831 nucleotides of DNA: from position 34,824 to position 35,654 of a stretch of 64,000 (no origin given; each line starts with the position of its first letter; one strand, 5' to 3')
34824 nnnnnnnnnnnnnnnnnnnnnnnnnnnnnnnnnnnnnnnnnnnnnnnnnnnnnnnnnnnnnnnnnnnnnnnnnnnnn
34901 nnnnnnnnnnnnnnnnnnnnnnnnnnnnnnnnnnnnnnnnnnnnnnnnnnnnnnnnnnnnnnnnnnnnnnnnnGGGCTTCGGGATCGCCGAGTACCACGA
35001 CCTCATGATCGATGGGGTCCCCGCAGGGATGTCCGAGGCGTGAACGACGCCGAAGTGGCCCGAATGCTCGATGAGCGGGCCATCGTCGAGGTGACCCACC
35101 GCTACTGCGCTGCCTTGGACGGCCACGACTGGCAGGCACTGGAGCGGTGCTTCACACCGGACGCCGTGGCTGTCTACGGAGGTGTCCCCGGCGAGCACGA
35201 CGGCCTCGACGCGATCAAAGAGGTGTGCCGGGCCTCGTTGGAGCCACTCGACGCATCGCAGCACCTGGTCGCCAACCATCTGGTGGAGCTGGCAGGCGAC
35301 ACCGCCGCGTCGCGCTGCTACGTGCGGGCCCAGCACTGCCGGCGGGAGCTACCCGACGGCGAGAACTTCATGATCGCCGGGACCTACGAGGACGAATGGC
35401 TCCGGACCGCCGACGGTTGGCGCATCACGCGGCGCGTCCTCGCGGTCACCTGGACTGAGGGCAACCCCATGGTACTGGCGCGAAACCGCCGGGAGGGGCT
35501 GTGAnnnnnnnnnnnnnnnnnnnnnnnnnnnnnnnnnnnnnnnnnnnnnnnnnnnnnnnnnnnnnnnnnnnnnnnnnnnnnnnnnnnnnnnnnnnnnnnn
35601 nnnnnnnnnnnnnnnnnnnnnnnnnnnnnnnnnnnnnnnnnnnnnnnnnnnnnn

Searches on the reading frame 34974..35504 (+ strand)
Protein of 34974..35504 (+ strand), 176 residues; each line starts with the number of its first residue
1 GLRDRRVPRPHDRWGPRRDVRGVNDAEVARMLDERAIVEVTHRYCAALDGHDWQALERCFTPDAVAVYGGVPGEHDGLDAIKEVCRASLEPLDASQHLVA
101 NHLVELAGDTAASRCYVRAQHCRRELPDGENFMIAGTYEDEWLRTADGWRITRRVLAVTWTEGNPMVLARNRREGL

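Call 26: search_protein_families(library=pfam, proteins=[window:34974-35504:+], max_evalue=0.00001)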
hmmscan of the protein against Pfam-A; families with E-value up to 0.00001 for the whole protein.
window:34974-35504:+ (176 aa): 4 families
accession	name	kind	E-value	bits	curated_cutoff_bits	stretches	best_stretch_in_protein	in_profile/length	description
PF13577.12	SnoaL_4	-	6.9e-37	126.7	24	1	30-154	2-125/126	SnoaL-like domain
PF12680.13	SnoaL_2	-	5.2e-09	37.1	27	1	42-137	2-89/102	SnoaL-like domain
PF14534.12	DUF4440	-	1.3e-07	32.5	25.2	1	37-151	1-107/107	Domain of unknown function (DUF4440)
PF11533.15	AtzH-like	-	1.3e-07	31.9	27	1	36-152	11-116/126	AtzH-like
